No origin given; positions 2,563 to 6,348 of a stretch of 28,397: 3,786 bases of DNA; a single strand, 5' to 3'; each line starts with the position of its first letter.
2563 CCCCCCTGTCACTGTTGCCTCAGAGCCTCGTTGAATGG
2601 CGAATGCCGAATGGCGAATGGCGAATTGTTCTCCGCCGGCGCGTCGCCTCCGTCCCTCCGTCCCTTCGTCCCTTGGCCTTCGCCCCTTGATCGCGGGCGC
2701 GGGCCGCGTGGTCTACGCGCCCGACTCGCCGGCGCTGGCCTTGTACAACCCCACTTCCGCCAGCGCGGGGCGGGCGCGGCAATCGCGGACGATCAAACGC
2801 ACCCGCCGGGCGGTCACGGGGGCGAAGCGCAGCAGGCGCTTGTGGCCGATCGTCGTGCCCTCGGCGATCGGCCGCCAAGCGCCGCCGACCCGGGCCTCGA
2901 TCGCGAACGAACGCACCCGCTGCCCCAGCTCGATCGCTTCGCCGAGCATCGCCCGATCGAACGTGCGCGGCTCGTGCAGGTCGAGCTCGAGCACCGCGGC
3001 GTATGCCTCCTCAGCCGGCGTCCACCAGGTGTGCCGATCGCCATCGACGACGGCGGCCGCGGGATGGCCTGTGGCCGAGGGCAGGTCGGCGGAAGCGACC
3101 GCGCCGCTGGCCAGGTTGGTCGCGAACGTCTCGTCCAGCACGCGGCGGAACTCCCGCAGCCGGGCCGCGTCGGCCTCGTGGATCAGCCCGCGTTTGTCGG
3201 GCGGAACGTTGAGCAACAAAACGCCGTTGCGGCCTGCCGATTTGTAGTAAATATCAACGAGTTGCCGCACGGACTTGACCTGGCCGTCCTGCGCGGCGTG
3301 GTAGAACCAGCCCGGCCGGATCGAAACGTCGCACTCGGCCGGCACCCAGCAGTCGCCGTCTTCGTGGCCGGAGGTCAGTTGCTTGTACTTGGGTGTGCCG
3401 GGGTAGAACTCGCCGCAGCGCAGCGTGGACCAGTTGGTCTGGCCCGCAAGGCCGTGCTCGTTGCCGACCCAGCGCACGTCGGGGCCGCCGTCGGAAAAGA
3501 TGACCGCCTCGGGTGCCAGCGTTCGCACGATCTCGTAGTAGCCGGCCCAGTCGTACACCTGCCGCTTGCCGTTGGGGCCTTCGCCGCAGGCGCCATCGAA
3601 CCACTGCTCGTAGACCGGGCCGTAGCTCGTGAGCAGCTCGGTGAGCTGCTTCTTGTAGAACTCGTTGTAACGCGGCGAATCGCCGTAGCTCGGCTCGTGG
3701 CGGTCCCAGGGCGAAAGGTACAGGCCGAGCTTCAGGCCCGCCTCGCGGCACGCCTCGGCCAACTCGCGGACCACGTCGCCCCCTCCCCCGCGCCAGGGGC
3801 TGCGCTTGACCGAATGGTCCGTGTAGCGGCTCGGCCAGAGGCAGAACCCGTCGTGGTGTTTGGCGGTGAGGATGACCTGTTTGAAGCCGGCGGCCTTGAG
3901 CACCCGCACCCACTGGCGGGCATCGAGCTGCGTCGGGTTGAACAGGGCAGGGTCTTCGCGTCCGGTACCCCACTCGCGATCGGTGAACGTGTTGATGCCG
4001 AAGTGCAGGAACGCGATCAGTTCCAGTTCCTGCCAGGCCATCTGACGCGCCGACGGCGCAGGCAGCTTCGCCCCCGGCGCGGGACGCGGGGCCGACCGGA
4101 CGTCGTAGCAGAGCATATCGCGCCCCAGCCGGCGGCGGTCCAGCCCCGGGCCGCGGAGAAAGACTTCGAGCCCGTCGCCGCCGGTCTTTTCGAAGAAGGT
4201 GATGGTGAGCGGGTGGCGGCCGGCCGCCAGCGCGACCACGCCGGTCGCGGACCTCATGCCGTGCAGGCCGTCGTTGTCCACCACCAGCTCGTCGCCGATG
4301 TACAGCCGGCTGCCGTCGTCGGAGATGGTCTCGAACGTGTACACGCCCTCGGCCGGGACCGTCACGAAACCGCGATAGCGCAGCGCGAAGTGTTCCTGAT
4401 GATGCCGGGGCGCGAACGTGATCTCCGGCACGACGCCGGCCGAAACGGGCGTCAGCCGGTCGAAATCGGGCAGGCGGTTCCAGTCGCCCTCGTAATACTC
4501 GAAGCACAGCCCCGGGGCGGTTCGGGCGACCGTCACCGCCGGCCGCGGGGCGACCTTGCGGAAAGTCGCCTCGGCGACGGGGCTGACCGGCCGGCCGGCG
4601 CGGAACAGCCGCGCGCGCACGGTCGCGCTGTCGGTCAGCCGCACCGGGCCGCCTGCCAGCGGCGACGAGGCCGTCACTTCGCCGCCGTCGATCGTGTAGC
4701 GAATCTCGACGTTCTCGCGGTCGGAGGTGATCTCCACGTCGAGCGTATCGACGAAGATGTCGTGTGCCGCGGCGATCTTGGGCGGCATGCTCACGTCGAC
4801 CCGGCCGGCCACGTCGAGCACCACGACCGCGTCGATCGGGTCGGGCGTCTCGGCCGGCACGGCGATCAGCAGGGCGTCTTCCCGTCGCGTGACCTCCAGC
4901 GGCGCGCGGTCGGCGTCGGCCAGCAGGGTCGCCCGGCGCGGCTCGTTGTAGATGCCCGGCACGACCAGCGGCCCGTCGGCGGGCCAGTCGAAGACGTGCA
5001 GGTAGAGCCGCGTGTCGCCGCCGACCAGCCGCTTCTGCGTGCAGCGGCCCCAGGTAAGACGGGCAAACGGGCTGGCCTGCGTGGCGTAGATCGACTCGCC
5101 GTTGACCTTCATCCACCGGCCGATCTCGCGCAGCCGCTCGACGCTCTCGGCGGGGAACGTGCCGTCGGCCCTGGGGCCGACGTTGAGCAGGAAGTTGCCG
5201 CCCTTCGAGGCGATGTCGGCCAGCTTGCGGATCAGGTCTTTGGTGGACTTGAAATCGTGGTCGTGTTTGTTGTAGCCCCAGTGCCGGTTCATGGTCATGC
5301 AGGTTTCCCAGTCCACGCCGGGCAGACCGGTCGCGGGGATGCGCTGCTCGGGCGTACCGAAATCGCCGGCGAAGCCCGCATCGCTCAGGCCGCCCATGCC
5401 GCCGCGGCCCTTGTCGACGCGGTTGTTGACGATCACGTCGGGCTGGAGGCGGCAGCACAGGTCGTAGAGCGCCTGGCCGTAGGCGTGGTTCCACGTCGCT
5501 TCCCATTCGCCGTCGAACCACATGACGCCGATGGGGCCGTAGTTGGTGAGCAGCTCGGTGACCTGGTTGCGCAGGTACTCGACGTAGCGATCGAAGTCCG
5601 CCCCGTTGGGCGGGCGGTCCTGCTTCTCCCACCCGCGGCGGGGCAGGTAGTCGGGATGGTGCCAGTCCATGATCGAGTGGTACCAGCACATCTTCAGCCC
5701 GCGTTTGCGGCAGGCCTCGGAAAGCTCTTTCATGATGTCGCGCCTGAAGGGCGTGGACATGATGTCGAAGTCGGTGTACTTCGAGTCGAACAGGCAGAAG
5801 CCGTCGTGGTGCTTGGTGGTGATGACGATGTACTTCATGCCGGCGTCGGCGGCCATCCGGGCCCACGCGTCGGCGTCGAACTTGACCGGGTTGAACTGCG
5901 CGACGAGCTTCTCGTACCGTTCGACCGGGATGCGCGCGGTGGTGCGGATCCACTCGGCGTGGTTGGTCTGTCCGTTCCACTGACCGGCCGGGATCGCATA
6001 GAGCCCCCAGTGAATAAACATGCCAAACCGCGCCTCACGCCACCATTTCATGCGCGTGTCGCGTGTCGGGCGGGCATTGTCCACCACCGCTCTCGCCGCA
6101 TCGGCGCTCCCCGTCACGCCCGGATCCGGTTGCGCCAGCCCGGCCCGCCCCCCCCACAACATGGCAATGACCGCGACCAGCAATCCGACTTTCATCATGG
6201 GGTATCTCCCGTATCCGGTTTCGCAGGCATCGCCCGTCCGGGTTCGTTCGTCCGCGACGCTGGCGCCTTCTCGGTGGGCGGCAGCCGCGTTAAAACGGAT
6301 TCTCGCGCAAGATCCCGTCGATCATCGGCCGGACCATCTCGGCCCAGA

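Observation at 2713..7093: Operon pairing a secreted GDSL esterase with a single polypeptide carrying two GH29 alpha-L-fucosidase catalytic domains plus PA14 and discoidin domains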

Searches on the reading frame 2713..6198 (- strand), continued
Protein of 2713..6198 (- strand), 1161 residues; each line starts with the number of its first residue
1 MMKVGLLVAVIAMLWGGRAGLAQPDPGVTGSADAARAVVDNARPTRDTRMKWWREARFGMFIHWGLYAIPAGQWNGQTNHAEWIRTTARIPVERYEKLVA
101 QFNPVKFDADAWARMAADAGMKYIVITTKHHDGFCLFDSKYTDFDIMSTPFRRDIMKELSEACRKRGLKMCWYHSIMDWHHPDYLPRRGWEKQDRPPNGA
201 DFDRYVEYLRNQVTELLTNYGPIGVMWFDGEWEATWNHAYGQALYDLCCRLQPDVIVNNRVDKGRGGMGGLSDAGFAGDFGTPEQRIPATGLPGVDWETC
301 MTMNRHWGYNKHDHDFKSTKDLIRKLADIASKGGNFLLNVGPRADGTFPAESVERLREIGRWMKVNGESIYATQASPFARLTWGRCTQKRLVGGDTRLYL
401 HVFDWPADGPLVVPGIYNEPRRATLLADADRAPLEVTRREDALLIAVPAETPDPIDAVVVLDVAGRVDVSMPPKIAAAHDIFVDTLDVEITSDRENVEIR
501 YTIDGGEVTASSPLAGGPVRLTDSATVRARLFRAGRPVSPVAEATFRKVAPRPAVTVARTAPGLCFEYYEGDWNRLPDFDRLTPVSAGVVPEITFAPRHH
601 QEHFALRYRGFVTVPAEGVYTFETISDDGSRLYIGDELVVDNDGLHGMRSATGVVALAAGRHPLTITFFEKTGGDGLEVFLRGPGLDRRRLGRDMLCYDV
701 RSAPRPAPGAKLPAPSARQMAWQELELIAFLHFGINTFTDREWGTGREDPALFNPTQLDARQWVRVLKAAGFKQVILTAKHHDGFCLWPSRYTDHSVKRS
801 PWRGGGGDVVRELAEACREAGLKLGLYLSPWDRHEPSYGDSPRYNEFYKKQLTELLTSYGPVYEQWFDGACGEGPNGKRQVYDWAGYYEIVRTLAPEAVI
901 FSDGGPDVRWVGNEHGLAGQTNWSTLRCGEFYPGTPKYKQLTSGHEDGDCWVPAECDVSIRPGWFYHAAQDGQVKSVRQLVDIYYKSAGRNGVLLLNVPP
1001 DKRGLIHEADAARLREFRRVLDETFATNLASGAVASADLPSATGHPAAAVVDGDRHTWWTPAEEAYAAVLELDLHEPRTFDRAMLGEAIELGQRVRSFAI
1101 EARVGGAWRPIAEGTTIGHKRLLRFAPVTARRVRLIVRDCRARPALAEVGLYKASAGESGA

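Call 51: search_protein_families(library=pfam, proteins=[L087:5332-7395:+, L087:7359-8072:+, L087:8047-10413:+, L087:10439-13387:+, L088:2-2848:+, L088:6324-8696:+, L129:1140-3344:+, L092:4802-5776:-, L092:3690-4823:-, L137:4415-5134:+], max_evalue=0.0001)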
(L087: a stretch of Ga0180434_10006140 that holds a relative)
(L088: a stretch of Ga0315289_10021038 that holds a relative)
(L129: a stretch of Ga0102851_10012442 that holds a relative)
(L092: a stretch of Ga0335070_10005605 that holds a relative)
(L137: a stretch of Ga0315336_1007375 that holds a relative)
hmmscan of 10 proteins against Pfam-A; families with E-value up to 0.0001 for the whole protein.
L087:5332-7395:+ (688 aa): 5 families
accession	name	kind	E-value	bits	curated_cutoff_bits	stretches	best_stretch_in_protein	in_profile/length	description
PF01134.28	GIDA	-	1.4e-161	538.4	22.1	1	68-468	1-389/391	Glucose inhibited division protein A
PF13932.14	SAM_GIDA_C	-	5.9e-17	61.7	27.1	1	613-669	1-57/57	tRNA modifying enzyme MnmG/GidA C-terminal helical bundle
PF21680.2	GIDA_C_1st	-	1.4e-08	35.8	24.7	1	531-609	1-96/96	tRNA modifying enzyme MnmG/GidA C-terminal helical domain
PF12831.13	FAD_oxidored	-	1.3e-06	28.4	27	1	68-98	1-31/416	FAD dependent oxidoreductase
PF07992.20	Pyr_redox_2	-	1.4e-05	25.1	26.1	0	67-228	1-108/291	Pyridine nucleotide-disulphide oxidoreductase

L087:7359-8072:+ (238 aa): 2 families
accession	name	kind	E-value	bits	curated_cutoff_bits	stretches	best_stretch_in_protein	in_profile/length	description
PF00072.30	Response_reg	-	9.8e-26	90.6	30.2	1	120-232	1-110/111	Response regulator receiver domain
PF12728.13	HTH_17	-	1.8e-10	41.3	27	1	56-106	2-50/51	Helix-turn-helix domain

L087:8047-10413:+ (789 aa): 4 families
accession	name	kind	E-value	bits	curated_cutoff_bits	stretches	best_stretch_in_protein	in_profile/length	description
PF08668.18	HDOD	-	2.3e-52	177.8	22.9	1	35-234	1-194/196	HDOD domain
PF02518.31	HATPase_c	-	1.2e-22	80.9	26.4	1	657-785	2-109/111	Histidine kinase-, DNA gyrase B-, and HSP90-like ATPase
PF00512.31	HisKA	-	2.3e-12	47.2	26.9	1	547-605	4-62/66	His Kinase A (phospho-acceptor) domain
PF01966.28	HD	-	2.9e-12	47.3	22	1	134-259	2-113/116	HD domain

L087:10439-13387:+ (983 aa): 0 families

L088:2-2848:+ (949 aa): 3 families
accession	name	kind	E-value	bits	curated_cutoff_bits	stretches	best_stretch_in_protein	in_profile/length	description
PF22124.2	Glyco_hydro_95_cat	-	1.6e-48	166.1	27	1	480-839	56-408/408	Glycosyl hydrolase family 95 catalytic domain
PF14498.12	Glyco_hyd_65N_2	-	1.4e-07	32.2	27.7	1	224-362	3-147/234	Glycosyl hydrolase family 65, N-terminal domain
PF21307.2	Glyco_hydro_95_C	-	4.2e-06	27.6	27.6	1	841-899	1-59/94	Glycoside hydrolase family 95, C-terminal domain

L088:6324-8696:+ (791 aa): 1 family
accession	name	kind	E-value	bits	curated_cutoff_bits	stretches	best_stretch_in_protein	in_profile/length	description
PF01841.26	Transglut_core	-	2.5e-11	44.2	23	1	567-649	14-98/108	Transglutaminase-like superfamily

L129:1140-3344:+ (735 aa): 2 families
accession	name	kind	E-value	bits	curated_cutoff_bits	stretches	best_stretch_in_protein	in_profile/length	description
PF13472.12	Lipase_GDSL_2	-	2e-42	146.2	32.9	2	550-719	1-178/178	GDSL-like Lipase/Acylhydrolase family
PF00657.28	Lipase_GDSL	-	1.2e-16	61.9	23.6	2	57-238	1-207/208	GDSL-like Lipase/Acylhydrolase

L092:4802-5776:- (325 aa): 1 family
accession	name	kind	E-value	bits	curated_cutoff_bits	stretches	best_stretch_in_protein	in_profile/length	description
PF12804.13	NTP_transf_3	-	3.1e-06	27.9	27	1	29-82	2-53/160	MobA-like NTP transferase domain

L092:3690-4823:- (378 aa): 1 family
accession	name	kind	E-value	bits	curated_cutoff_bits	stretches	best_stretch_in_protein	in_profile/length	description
PF01636.29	APH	-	2.8e-19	70.3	23.2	1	31-279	3-223/239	Phosphotransferase enzyme family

L137:4415-5134:+ (240 aa): 2 families
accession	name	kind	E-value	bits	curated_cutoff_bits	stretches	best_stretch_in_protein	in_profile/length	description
PF13472.12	Lipase_GDSL_2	-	3.6e-26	93.2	32.9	1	59-222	1-178/178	GDSL-like Lipase/Acylhydrolase family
PF00657.28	Lipase_GDSL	-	2.9e-14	54.2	23.6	1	57-226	1-207/208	GDSL-like Lipase/Acylhydrolase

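Call 65: predict_structure(alignment_id=A1)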
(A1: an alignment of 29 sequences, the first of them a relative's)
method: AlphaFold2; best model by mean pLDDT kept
length: 1161 residues; sequences in the alignment: 29
mean_pLDDT: 84.0   pTM: 0.53
mean pLDDT of the five models: 84.0, 83.7, 83.0, 80.8, 78.8
residues with pLDDT >= 90: 607; 70-90: 356; 50-70: 136; < 50: 62
segments of 3 or more residues with pLDDT < 50: 1-7, 16-41, 148-150, 268-274, 290-292, 596-601, 933-937
pLDDT, mean of each block of 10 residues (from residue 1): 43 47 33 34 70 92 68 63 58 64 83 97 92 74 60 82 96 86 71 65 90 92 89 75 92 90 57 65 60 67 78 84 93 90 85 94 95 88 92 93 93 90 92 91 91 94 91 89 92 88 92 91 94 87 94 87 85 86 80 58 82 94 89 95 76 94 94 76 91 87 62 88 94 91 78 94 97 96 91 92 93 97 94 83 93 93 83 59 90 93 75 73 76 51 75 90 90 93 93 94 95 96 95 94 94 92 89 96 95 92 93 93 95 94 92 87 51
secondary structure, 60 per line:
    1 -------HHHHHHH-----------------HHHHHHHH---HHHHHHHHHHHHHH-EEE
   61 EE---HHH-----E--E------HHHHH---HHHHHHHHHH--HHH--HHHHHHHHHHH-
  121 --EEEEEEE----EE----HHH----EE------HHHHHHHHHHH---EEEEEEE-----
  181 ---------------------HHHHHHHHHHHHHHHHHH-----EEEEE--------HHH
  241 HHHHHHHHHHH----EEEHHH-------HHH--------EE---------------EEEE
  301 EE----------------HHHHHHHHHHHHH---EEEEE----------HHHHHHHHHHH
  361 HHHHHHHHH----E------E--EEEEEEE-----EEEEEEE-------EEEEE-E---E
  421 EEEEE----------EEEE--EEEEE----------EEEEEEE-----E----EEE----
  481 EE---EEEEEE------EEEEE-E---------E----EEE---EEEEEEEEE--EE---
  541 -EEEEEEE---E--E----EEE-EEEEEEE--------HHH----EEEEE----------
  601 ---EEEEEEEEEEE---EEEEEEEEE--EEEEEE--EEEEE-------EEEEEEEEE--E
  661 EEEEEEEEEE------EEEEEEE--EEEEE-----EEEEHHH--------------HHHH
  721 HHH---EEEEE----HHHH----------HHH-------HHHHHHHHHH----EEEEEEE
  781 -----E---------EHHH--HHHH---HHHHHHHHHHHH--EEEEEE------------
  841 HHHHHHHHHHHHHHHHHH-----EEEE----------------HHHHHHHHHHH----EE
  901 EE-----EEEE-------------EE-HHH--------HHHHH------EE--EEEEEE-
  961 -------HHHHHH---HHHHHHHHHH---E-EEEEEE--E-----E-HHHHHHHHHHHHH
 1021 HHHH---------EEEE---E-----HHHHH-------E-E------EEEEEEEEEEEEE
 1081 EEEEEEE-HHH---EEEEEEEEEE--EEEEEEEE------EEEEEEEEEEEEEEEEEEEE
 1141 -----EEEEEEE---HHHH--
elements in order (helices of 4 or more, strands of 3 or more residues): H8-14 H32-39 H43-56 E58-62 H84-88 H92-101 H109-119 E123-129 H155-165 E169-175 H202-219 E225-229 H238-251 E256-258 E297-302 H319-331 E335-339 H350-369 E384-390 E396-402 E410-414 E420-425 E436-439 E442-446 E457-463 E474-476 E486-491 E498-502 E519-521 E525-533 E542-548 E560-562 E564-570 E586-590 E604-614 E618-626 E629-634 E637-641 E649-657 E660-670 E677-683 E686-690 E696-699 H717-723 E727-731 H736-739 H760-769 E774-780 H802-805 H809-820 E823-828 H841-858 E864-867 H884-894 E899-902 E908-911 H939-943 E954-959 H968-973 H977-986 E992-997 H1008-1024 E1034-1037 H1047-1051 E1068-1087 E1095-1104 E1107-1114 E1121-1140 E1146-1152 H1156-1159

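Call 66: list_cluster_members(proteins=[P0001, P0121, P0002])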
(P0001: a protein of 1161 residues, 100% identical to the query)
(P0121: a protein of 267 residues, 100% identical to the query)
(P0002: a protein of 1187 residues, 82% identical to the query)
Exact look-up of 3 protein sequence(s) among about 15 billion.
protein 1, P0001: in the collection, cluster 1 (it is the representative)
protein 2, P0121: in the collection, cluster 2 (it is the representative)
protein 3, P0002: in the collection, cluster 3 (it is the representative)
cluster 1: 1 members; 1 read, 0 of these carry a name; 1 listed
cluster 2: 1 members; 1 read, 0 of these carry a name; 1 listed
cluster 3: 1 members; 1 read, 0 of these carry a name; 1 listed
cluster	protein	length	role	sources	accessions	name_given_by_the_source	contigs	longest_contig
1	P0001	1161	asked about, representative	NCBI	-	-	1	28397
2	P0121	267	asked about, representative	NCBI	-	-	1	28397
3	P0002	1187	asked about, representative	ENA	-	-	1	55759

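Call 71: fold_search(model_id=the predicted structure, library=pdb)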
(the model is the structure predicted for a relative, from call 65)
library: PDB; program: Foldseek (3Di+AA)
matches with E <= 10: 1790; with E <= 0.001: 630
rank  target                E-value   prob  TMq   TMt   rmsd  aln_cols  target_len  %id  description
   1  3uet_A                4.8e-51  1.00  0.36  0.90   3.1       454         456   45  Crystal structure of alpha-1,3/4-fucosidase from Bifidobacterium longum subsp. infantis D172A/E217A mutant complexed w (released 2012-04-04)
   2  4zrx                  8.9e-51  1.00  0.34  0.67   3.2       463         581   49  Crystal structure of a putative alpha-L-fucosidase (BACOVA_04357) from Bacteroides ovatus ATCC 8483 at 1.59 A resolution (released 2015-05-27)
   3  3ues_B                2.5e-50  1.00  0.36  0.89   3.2       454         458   46  Crystal structure of alpha-1,3/4-fucosidase from Bifidobacterium longum subsp. infantis complexed with deoxyfuconojiri (released 2012-04-04)
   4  3ues_A                3.3e-50  1.00  0.36  0.90   2.9       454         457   45  Crystal structure of alpha-1,3/4-fucosidase from Bifidobacterium longum subsp. infantis complexed with deoxyfuconojiri (released 2012-04-04)
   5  8ayr_B                5.0e-50  1.00  0.37  0.63   2.1       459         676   49  Sialidases and Fucosidases of Akkermansia muciniphila are key for rapid growth on colonic mucin and nutrient sharing a (released 2023-03-01)
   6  3mo4_B                9.8e-50  1.00  0.36  0.89   3.1       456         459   45  The crystal structure of an alpha-(1-3,4)-fucosidase from Bifidobacterium longum subsp. infantis ATCC 15697 (released 2010-05-12)
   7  3eyp_A                1.7e-49  1.00  0.37  0.91   2.3       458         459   46  Crystal structure of putative alpha-L-fucosidase from Bacteroides thetaiotaomicron (released 2008-11-04)
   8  8ayr_A                1.9e-49  1.00  0.37  0.63   2.4       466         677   48  Sialidases and Fucosidases of Akkermansia muciniphila are key for rapid growth on colonic mucin and nutrient sharing a (released 2023-03-01)
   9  6org_A                4.9e-49  1.00  0.37  0.93   1.6       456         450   44  Crystal structure of SpGH29 (released 2019-07-10)
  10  6org_B                7.9e-49  1.00  0.36  0.92   1.9       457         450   43  Crystal structure of SpGH29 (released 2019-07-10)
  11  3mo4_A                9.7e-49  1.00  0.36  0.88   3.4       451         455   46  The crystal structure of an alpha-(1-3,4)-fucosidase from Bifidobacterium longum subsp. infantis ATCC 15697 (released 2010-05-12)
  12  6or4_A                6.3e-48  1.00  0.37  0.94   1.6       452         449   42  Crystal structure of SpGH29 (released 2019-07-10)
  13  5k9h                  1.2e-46  1.00  0.34  0.71   2.4       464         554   44  Crystal structure of a glycoside hydrolase 29 family member from an unknown rumen bacterium (released 2016-09-28)
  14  6tr4_A                5.9e-43  1.00  0.37  0.83   4.1       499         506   36  Ruminococcus gnavus GH29 fucosidase E1_10125 D221A mutant in complex with fucose (released 2020-10-28)
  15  6tr3                  5.6e-42  1.00  0.37  0.83   4.1       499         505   36  Ruminococcus gnavus GH29 fucosidase E1_10125 in complex with fucose (released 2020-10-28)
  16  6gn6_F                3.6e-41  1.00  0.33  0.86   2.7       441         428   42  Alpha-L-fucosidase isoenzyme 1 from Paenibacillus thiaminolyticus (released 2018-12-26)
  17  6gn6_D                4.2e-40  1.00  0.33  0.86   2.8       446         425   42  Alpha-L-fucosidase isoenzyme 1 from Paenibacillus thiaminolyticus (released 2018-12-26)
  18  6gn6_A                4.4e-40  1.00  0.33  0.86   2.8       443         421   43  Alpha-L-fucosidase isoenzyme 1 from Paenibacillus thiaminolyticus (released 2018-12-26)
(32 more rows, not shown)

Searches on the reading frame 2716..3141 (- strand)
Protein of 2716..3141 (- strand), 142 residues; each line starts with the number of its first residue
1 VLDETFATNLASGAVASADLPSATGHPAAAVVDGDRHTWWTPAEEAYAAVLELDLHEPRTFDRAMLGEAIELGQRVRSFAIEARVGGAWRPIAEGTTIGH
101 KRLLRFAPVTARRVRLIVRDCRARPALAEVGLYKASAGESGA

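Call 9: search_protein_families(library=pfam, proteins=[window:2716-3141:-], max_evalue=0.1)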
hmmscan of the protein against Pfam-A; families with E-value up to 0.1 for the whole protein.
seq(142 aa): 3 families
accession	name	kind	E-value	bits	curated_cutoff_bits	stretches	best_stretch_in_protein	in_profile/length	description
PF00754.31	F5_F8_type_C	-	1.9e-12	47.8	28.2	1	22-120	8-114/127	F5/8 type C domain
PF22633.2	F5_F8_type_C_2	-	6.4e-10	40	27.8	1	31-116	2-91/91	NedA-like, galactose-binding domain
PF24607.1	CBM_AftD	-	0.00011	22.2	27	1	14-125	6-117/149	Arabinofuranosyltransferase D, third carbohydrate binding module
